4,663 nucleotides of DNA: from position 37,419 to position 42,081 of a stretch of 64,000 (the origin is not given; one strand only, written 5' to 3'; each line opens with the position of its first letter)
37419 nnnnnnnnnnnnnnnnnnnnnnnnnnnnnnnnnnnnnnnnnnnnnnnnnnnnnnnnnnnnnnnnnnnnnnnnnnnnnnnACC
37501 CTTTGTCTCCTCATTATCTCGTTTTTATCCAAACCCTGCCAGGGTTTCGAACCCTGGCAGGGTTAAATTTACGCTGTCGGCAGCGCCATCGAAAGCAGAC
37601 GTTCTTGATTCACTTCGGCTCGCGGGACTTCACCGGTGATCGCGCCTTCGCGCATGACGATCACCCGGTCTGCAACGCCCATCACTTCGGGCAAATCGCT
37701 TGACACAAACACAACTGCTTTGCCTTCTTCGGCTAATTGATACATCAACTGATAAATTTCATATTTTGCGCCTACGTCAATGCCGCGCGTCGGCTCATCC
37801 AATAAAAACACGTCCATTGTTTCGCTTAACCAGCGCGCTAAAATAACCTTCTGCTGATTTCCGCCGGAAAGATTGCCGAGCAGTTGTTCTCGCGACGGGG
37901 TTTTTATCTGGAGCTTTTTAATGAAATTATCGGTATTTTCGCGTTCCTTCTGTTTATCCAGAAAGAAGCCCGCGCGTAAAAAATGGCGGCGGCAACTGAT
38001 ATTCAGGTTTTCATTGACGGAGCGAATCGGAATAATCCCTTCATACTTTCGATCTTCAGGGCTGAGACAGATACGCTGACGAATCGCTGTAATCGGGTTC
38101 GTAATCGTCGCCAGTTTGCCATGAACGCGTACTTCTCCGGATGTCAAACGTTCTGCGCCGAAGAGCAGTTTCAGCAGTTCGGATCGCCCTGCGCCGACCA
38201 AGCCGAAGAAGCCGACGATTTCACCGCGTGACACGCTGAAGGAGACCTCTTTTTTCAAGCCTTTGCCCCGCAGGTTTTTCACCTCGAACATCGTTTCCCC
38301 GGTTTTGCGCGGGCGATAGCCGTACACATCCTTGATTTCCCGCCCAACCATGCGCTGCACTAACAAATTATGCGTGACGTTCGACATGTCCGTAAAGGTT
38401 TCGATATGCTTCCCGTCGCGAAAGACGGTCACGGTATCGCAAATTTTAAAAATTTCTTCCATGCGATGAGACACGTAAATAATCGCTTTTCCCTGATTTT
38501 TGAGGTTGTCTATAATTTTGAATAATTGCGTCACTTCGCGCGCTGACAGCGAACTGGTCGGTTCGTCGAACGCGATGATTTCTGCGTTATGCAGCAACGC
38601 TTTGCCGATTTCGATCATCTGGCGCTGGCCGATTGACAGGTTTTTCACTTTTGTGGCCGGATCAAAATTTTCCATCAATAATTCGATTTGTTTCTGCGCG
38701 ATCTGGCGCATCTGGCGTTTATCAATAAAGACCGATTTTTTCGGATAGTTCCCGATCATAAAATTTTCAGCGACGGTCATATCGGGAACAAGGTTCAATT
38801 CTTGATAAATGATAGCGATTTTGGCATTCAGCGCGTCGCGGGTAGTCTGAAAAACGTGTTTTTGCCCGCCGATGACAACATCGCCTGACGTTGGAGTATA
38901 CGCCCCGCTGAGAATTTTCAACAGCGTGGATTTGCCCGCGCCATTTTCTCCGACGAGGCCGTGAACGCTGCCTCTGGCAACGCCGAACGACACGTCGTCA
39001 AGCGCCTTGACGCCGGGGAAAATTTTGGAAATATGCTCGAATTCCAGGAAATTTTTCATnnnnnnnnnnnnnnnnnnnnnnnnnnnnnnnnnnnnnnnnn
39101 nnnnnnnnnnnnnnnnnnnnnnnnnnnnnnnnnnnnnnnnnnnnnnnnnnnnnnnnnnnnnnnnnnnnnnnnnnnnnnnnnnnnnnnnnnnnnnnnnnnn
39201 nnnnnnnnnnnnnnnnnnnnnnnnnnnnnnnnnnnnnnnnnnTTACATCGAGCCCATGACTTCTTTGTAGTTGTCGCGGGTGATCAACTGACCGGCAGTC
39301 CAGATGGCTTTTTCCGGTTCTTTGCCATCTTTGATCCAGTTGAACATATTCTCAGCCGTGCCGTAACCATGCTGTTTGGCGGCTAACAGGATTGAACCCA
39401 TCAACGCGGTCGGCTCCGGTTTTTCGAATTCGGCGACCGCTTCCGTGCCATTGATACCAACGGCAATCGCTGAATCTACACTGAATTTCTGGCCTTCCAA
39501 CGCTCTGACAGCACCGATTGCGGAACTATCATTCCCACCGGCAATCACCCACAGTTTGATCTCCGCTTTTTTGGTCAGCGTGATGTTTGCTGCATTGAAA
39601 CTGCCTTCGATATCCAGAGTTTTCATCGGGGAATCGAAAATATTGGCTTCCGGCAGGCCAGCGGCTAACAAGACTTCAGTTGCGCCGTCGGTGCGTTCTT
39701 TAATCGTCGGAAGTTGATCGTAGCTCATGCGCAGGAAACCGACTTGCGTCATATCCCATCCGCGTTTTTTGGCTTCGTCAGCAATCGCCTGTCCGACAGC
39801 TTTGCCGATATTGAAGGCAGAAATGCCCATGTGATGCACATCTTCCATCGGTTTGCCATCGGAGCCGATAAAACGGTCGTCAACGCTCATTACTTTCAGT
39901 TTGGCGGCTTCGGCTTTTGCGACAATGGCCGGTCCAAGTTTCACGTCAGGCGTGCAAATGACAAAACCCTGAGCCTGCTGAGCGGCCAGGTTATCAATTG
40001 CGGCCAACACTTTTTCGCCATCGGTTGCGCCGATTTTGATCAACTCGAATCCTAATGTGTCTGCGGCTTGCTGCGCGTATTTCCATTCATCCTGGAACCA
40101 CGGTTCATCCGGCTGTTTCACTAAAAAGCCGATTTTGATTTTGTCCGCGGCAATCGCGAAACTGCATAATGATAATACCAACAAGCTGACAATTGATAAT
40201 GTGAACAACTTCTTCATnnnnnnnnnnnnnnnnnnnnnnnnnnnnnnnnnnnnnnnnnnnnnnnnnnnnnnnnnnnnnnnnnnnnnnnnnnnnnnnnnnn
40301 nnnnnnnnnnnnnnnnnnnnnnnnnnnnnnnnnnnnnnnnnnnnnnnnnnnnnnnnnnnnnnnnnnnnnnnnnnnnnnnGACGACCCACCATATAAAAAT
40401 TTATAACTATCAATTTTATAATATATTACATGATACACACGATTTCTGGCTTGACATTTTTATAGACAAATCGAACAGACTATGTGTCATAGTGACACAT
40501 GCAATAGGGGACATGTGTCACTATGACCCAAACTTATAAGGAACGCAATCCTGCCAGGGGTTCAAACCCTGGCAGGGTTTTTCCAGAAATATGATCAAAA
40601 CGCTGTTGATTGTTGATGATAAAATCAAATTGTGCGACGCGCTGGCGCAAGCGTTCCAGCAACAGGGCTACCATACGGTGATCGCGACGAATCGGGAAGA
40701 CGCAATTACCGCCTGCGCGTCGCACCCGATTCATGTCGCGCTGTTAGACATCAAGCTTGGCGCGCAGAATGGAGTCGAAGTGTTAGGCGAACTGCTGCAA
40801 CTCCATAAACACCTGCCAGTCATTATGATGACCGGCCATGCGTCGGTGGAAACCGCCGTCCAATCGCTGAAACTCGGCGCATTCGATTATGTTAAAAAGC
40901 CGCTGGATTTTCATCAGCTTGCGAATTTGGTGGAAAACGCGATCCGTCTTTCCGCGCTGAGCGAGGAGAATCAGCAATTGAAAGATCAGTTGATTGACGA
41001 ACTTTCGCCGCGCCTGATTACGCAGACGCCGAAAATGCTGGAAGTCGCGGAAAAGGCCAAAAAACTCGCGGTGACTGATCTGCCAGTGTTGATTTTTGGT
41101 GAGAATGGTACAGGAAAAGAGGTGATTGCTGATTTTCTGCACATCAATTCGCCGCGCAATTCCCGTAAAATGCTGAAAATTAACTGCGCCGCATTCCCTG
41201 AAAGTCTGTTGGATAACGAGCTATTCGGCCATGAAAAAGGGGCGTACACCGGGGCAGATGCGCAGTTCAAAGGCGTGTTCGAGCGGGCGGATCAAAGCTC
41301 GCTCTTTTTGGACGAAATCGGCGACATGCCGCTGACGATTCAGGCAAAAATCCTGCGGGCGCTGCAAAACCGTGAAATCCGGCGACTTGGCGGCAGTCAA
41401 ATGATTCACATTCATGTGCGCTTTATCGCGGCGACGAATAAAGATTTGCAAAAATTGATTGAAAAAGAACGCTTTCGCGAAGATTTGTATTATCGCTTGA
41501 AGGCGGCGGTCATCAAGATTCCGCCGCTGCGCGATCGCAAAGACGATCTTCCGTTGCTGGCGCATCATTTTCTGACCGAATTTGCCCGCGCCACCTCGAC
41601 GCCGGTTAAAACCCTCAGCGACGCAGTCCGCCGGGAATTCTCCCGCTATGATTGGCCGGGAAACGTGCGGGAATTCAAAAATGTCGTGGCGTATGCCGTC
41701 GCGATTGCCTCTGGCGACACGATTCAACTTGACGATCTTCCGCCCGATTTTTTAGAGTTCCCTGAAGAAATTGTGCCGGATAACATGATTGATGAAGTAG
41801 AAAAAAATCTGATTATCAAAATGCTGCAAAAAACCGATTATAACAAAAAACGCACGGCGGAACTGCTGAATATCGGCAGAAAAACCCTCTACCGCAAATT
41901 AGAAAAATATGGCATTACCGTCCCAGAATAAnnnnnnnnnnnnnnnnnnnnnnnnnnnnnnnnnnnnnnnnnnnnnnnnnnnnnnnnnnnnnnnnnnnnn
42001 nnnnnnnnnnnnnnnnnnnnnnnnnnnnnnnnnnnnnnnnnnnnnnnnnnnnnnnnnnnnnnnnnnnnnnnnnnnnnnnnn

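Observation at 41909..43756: Sensor histidine kinase whose input domain is a degenerate ABC-transporter nucleotide-binding domain, paired with a sigma-54 regulator next to a sugar ABC operon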

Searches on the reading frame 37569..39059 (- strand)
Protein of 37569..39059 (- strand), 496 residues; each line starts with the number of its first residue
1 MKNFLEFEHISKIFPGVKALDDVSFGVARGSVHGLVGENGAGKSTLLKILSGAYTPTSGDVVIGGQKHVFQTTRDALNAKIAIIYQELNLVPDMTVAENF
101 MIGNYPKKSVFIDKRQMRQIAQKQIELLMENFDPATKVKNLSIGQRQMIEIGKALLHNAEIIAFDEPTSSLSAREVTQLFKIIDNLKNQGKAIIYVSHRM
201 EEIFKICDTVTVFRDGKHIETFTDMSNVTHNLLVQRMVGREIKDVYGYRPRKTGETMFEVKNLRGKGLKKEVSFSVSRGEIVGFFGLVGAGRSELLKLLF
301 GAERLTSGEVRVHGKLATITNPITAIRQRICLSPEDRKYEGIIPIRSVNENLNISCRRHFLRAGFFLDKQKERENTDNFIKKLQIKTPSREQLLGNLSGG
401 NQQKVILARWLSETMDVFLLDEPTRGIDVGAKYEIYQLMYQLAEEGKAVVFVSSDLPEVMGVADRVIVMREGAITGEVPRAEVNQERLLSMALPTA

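Call 3: search_protein_families(library=pfam, proteins=[window:37569-39059:-], max_evalue=0.01)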
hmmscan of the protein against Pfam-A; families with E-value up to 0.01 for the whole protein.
window:37569-39059:- (496 aa): 7 families
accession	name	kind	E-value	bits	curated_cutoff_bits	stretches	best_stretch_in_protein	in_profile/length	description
PF00005.33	ABC_tran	-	2.5e-57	193.8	25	2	20-169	1-137/137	ABC transporter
PF13304.12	AAA_21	-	1.8e-14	55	27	2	33-52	2-21/304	AAA domain, putative AbiEii toxin, Type IV TA system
PF02463.25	SMC_N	-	5.5e-06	26.4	40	1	30-214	24-213/220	RecF/RecN/SMC N terminal domain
PF09818.15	ABC_ATPase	-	8.2e-06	25.5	23.2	0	25-60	75-110/283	P-loop domain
PF03193.22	RsgA_GTPase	-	7.2e-05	23.1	30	0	30-55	106-131/174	RsgA GTPase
PF13175.12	AAA_15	-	0.00032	20.9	32.1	1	35-176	28-169/374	AAA ATPase domain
PF01926.29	MMR_HSR1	-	0.0028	18.2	21.9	0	34-58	3-26/113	50S ribosome-binding GTPase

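Call 4: search_protein_families(library=ncbifam, proteins=[window:37569-39059:-], max_evalue=0.01)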
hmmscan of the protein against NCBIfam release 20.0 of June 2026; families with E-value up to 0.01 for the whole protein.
window:37569-39059:- (496 aa): 191 families (the best 25 are shown)
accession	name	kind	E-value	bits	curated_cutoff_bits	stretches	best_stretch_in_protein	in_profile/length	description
NF008442.0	PRK11288.1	equivalog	3.5e-240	797.5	689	1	2-495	5-498/504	L-arabinose ABC transporter ATP-binding protein AraG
NF010069.0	PRK13549.1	equivalog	3.5e-163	543.7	699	1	2-493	3-502/513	xylose ABC transporter ATP-binding protein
NF008030.0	PRK10762.1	equivalog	8.6e-158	526.1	745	1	1-493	1-492/501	ribose ABC transporter ATP-binding protein RbsA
NF008215.0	PRK10982.1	equivalog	6.3e-151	503.4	828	1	3-492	12-502/506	galactose/methyl galactoside ABC transporter ATP-binding protein MglA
NF007253.0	PRK09700.1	equivalog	4.3e-148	494.1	772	1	2-495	3-509/510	D-allose ABC transporter ATP-binding protein AlsA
NF040905.2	GguA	equivalog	2e-146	488.3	810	1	5-491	2-499/500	multiple monosaccharide ABC transporter ATP-binding protein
TIGR02633.1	xylG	equivalog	7.5e-140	466.7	723.65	1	5-493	2-500/500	D-xylose ABC transporter ATP-binding protein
NF041861.1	YtfR_transport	equivalog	1.5e-133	445.8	850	1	5-490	2-488/492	galactofuranose ABC transporter, ATP-binding protein YtfR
NF011967.0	PRK15439.1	equivalog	4.7e-110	368.4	586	1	3-493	10-500/510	autoinducer 2 ABC transporter ATP-binding protein LsrA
NF047930.1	ABC_ATP_B6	equivalog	4.9e-97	325.7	670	1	5-487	3-503/510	putative B6 ABC transporter ATP-binding protein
TIGR01188.1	drrA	subfamily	5e-68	229.6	312.45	2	12-221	1-205/302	daunorubicin resistance ABC transporter, ATP-binding protein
TIGR03608.1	L_ocin_972_ABC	subfamily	2.6e-59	200.2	254.85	2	8-210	2-203/206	putative bacteriocin export ABC transporter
TIGR04521.1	ECF_ATPase_2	equivalog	1.9e-58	197.8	330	2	17-223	18-228/279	energy-coupling factor transporter ATPase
TIGR02673.1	FtsE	equivalog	9.6e-58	195.4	264.85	2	5-204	2-201/214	cell division ATP-binding protein FtsE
NF010068.0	PRK13548.1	equivalog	3.7e-57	193.4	261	2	3-232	4-235/261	heme ABC transporter ATP-binding protein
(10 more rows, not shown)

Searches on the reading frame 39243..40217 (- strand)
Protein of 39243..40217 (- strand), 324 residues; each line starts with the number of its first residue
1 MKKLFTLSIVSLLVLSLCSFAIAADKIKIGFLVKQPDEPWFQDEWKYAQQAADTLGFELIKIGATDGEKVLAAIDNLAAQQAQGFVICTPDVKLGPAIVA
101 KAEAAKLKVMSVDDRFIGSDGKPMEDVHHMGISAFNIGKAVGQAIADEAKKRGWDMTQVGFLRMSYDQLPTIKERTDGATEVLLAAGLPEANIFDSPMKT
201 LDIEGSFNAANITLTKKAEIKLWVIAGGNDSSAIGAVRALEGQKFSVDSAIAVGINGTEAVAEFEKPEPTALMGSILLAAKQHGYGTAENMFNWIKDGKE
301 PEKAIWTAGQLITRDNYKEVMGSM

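Call 3: search_protein_families(library=pfam, proteins=[window:39243-40217:-], max_evalue=0.01)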
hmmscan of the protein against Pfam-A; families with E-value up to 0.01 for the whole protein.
window:39243-40217:- (324 aa): 3 families
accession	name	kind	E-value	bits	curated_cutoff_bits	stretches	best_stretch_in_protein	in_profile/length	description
PF00532.27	Peripla_BP_1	-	3.5e-44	151.8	22.2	1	28-307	3-274/281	Periplasmic binding proteins and sugar binding domain of LacI family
PF13407.12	Peripla_BP_4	-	1e-19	71.5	35.1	1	29-264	1-225/258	Periplasmic binding protein domain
PF13377.12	Peripla_BP_3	-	0.0091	16.5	26.5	0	156-315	9-165/167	Periplasmic binding protein-like domain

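Call 4: search_protein_families(library=ncbifam, proteins=[window:39243-40217:-], max_evalue=0.01)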
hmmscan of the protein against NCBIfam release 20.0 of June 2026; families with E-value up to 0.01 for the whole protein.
window:39243-40217:- (324 aa): 8 families
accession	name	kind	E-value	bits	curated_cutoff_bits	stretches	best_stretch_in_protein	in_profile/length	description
NF007936.0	PRK10653.1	equivalog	2.6e-11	43.4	337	1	1-260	3-244/295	ribose ABC transporter substrate-binding protein RbsB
NF041827.1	YtfQ_transport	equivalog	1.7e-05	23.9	510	1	10-320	10-311/320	galactofuranose ABC transporter, galactofuranose-binding protein YtfQ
NF047341.1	lactose_RbsR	equivalog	2.3e-05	23.9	382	1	25-317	60-328/331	ribose utilization transcriptional repressor RbsR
TIGR02637.1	RhaS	equivalog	2.5e-05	23.7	342.25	1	29-152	1-123/302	rhamnose ABC transporter substrate-binding protein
NF007680.0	PRK10355.1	equivalog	0.00011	21.5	504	1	7-117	8-116/331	D-xylose ABC transporter substrate-binding protein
TIGR02634.1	xylF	equivalog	0.00047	19.8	389.55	0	38-117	11-89/302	D-xylose ABC transporter substrate-binding protein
NF007075.0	PRK09526.1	subfamily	0.0017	17.4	340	0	206-268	227-288/358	LacI family DNA-binding transcriptional regulator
NF052284.1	rhzpin_SBP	equivalog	0.0046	16.1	420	1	65-149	42-125/289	rhizopine catabolism ABC transporter substrate-binding protein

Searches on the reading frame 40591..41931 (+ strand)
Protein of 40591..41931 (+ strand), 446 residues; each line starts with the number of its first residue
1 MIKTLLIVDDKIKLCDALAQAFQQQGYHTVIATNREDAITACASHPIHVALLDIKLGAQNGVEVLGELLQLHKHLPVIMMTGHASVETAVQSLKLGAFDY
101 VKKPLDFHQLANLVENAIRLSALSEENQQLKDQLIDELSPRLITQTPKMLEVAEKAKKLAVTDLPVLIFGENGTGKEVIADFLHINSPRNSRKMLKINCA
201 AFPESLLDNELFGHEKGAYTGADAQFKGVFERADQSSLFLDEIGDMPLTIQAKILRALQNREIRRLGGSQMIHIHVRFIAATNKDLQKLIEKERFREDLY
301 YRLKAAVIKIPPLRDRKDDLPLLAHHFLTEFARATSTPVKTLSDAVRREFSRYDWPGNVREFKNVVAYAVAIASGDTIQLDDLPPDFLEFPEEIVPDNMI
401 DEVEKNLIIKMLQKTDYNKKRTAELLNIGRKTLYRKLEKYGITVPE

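Call 3: search_protein_families(library=pfam, proteins=[window:40591-41931:+], max_evalue=0.01)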
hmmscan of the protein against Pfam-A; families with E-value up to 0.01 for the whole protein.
window:40591-41931:+ (446 aa): 9 families
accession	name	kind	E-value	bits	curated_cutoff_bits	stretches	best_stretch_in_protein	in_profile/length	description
PF00158.32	Sigma54_activat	-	5.6e-66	221.8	20.2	1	142-308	1-167/168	Sigma-54 interaction domain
PF25601.1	AAA_lid_14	-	6.4e-25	87.2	27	1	314-389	1-76/87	AAA+ ATPase lid domain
PF00072.30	Response_reg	-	1.7e-24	86.6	30.2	1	6-114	2-110/111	Response regulator receiver domain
PF14532.12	Sigma54_activ_2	-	4e-20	72.9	25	1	145-313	3-138/138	Sigma-54 interaction domain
PF02954.25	HTH_8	-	7.7e-15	54.8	22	1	401-440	3-42/42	Bacterial regulatory protein, Fis family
PF02796.21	HTH_7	-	1e-05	26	23.8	1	405-439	11-44/45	Helix-turn-helix domain of resolvase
PF03709.21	OKR_DC_1_N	-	6.6e-05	23.6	29.3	1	12-92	3-84/111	Orn/Lys/Arg decarboxylase, N-terminal domain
PF07724.20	AAA_2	-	9.2e-05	23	27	1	166-295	6-136/166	AAA domain (Cdc48 subfamily)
PF00004.35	AAA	-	0.0001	23.2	21.2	1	166-292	1-117/131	ATPase family associated with various cellular activities (AAA)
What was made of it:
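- On NtrC-family sigma-54 response regulator (the partner at 40591-41931): Response_reg, Sigma54_activat (221.8 bits) and HTH_8 (call 3).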

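Call 4: search_protein_families(library=ncbifam, proteins=[window:40591-41931:+], max_evalue=0.01)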
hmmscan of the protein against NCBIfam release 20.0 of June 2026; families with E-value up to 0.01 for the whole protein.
window:40591-41931:+ (446 aa): 114 families (the best 25 are shown)
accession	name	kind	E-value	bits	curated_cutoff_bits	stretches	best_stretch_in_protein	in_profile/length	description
NF008469.0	PRK11361.1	equivalog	3.7e-133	444.6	714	1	2-443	4-457/461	acetoacetate metabolism transcriptional regulator AtoC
TIGR02915.1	PEP_resp_reg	equivalog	6.9e-123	410.8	502.6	1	5-442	1-444/445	PEP-CTERM-box response regulator transcription factor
TIGR01818.1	ntrC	equivalog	2.4e-114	382.7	558.6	2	6-387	2-381/463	nitrogen regulation protein NR(I)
NF007689.0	PRK10365.1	equivalog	2.9e-104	349.3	760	1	5-438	8-440/441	sigma-54-dependent response regulator transcription factor ZraR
NF008176.1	PRK10923.1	equivalog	2.1e-100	336.5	620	1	5-390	6-388/469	nitrogen regulation protein NR(I)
NF041552.1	TF_PrdR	equivalog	2.3e-100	336.6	795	1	119-441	250-577/577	sigma-54 dependent transcriptional regulator PrdR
NF011695.0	PRK15115.1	equivalog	2.1e-99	333.3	763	1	4-440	8-436/445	two-component system response regulator GlrR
NF051870.1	NAssimRespRegNtrX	equivalog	4e-97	325.9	600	1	4-442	3-452/452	nitrogen assimilation response regulator NtrX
NF049963.1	RespRegFlgRCampy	domain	5.7e-96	322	750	1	5-441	3-428/429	fla regulon two-component system response regulator FlgR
NF041946.1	LuxO_transreg_Vib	equivalog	6e-95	318.7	800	1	27-388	21-381/463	quorum-sensing sigma-54 dependent transcriptional regulator LuxO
TIGR01817.1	nifA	equivalog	1.4e-89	301.3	528.85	1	122-383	178-438/534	nif-specific transcriptional activator NifA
NF050807.1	TransRegFlbDCaul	equivalog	1.7e-89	300.8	750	2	24-382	22-360/454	sigma-54-dependent transcriptional regulator FlbD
NF003451.0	PRK05022.1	equivalog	6.9e-88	295.6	476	1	89-435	131-503/512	nitric oxide reductase transcriptional regulator NorR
NF011958.0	PRK15429.1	equivalog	4.2e-85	286.8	830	1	122-443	359-687/692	formate hydrogenlyase transcriptional activator FlhA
TIGR02974.1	phageshock_pspF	equivalog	4.8e-83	279.1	443.55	1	142-383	1-243/336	phage shock protein operon transcriptional activator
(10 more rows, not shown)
